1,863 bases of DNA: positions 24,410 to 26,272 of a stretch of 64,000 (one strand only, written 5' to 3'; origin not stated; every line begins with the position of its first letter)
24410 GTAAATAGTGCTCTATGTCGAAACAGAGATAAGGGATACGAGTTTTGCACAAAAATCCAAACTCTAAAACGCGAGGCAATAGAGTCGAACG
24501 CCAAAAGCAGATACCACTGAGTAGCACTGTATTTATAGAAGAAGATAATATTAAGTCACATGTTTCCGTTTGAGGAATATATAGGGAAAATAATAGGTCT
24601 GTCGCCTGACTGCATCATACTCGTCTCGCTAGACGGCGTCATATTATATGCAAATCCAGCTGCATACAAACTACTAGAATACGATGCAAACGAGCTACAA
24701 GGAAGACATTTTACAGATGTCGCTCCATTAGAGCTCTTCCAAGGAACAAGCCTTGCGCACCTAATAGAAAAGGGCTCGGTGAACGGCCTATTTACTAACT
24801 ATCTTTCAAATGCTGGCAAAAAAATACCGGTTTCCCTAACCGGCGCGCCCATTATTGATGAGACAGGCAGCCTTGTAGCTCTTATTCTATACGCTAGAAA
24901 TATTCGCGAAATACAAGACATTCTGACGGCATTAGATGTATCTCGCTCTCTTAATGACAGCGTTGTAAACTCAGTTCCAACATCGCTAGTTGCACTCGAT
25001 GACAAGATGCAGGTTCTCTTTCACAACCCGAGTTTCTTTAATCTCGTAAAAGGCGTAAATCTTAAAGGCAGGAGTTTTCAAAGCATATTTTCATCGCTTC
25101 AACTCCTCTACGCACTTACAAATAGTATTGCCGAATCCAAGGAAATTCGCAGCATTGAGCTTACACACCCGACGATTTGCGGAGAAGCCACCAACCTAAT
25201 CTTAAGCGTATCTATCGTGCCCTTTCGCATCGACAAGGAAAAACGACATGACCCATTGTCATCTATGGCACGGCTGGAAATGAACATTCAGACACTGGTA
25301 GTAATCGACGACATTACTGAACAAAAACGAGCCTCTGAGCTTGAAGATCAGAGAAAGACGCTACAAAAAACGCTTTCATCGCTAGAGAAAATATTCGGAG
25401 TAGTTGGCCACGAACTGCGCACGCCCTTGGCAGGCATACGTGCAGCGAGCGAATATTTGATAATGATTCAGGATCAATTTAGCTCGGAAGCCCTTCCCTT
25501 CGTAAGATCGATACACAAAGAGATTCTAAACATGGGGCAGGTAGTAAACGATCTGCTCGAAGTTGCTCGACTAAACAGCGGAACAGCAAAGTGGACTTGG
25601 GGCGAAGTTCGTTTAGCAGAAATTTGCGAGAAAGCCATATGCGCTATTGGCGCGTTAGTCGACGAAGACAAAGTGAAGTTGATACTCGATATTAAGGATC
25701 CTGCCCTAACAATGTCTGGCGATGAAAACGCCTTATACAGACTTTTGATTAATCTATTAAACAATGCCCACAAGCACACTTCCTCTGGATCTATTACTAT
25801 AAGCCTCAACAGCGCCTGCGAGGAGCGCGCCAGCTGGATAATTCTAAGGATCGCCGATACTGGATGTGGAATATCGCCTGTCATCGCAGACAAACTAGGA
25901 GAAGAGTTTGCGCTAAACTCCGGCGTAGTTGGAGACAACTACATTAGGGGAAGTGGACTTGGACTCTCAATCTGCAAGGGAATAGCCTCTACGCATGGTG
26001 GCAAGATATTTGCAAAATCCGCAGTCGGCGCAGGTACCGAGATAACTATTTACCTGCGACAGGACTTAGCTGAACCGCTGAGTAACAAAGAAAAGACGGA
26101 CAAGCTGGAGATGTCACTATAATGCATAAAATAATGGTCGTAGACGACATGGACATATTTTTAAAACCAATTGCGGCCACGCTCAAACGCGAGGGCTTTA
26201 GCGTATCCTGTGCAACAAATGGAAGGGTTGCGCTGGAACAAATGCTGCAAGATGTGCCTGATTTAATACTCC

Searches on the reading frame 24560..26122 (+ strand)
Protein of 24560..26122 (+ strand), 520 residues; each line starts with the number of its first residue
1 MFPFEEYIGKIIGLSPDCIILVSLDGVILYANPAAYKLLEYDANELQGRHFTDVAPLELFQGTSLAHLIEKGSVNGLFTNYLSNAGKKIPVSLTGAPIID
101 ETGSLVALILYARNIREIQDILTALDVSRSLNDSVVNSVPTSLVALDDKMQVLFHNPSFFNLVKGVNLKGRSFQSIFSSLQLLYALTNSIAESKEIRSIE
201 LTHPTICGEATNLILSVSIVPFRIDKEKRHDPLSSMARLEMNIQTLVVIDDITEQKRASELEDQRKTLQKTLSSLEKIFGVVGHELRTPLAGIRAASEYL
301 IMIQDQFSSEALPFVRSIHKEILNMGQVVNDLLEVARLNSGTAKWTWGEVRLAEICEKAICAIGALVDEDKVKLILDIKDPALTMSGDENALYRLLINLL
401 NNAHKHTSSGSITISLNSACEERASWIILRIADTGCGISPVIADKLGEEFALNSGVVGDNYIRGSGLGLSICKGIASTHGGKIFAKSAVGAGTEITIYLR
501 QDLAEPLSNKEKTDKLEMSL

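Call 34: find_encoding_contigs(protein=window:24560-26122:+, flank=10000, max_places=10)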
Protein window:24560-26122:+ (520 aa): 4 contigs read that carry it; 4 places shown.
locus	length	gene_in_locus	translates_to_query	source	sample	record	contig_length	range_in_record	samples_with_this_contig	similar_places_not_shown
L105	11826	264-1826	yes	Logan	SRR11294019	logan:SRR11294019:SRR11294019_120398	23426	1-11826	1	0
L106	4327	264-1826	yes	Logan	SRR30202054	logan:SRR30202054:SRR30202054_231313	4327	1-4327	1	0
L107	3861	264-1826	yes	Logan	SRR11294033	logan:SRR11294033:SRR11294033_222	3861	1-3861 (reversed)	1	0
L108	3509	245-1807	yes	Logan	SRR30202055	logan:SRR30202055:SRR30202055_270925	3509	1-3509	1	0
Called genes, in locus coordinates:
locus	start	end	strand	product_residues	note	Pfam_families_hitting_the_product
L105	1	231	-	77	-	?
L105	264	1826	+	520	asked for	PF00989:PAS (weak), PF08448:PAS_4, PF13188:PAS_8 (faint), PF13426:PAS_9, PF00512:HisKA, PF02518:HATPase_c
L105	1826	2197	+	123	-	PF00072:Response_reg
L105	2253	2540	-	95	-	PF05016:ParE_toxin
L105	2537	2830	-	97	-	PF03693:ParD_antitoxin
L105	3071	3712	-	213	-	-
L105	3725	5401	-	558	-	PF08433:KTI12 (weak), PF13238:AAA_18 (faint), PF13671:AAA_33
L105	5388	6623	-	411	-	-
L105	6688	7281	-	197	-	PF05494:MlaC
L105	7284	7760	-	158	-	PF02470:MlaD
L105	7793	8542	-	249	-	PF00005:ABC_tran, PF13304:AAA_21 (weak)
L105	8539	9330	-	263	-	PF02405:MlaE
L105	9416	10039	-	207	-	PF01728:FtsJ, PF13489:Methyltransf_23 (weak), PF13847:Methyltransf_31, PF13649:Methyltransf_25 (faint)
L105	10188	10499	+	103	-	-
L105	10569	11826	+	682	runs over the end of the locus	PF00580:UvrD-helicase, PF13245:AAA_19, PF13604:AAA_30 (faint), PF01443:Viral_helicase1 (faint), PF13361:UvrD_C, PF13538:UvrD_C_2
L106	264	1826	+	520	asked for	PF00989:PAS (weak), PF08448:PAS_4, PF13188:PAS_8 (faint), PF13426:PAS_9, PF00512:HisKA, PF02518:HATPase_c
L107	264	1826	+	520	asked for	PF00989:PAS (weak), PF08448:PAS_4, PF13188:PAS_8 (faint), PF13426:PAS_9, PF00512:HisKA, PF02518:HATPase_c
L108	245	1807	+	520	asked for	PF00989:PAS (weak), PF08448:PAS_4, PF13188:PAS_8 (faint), PF13426:PAS_9, PF00512:HisKA, PF02518:HATPase_c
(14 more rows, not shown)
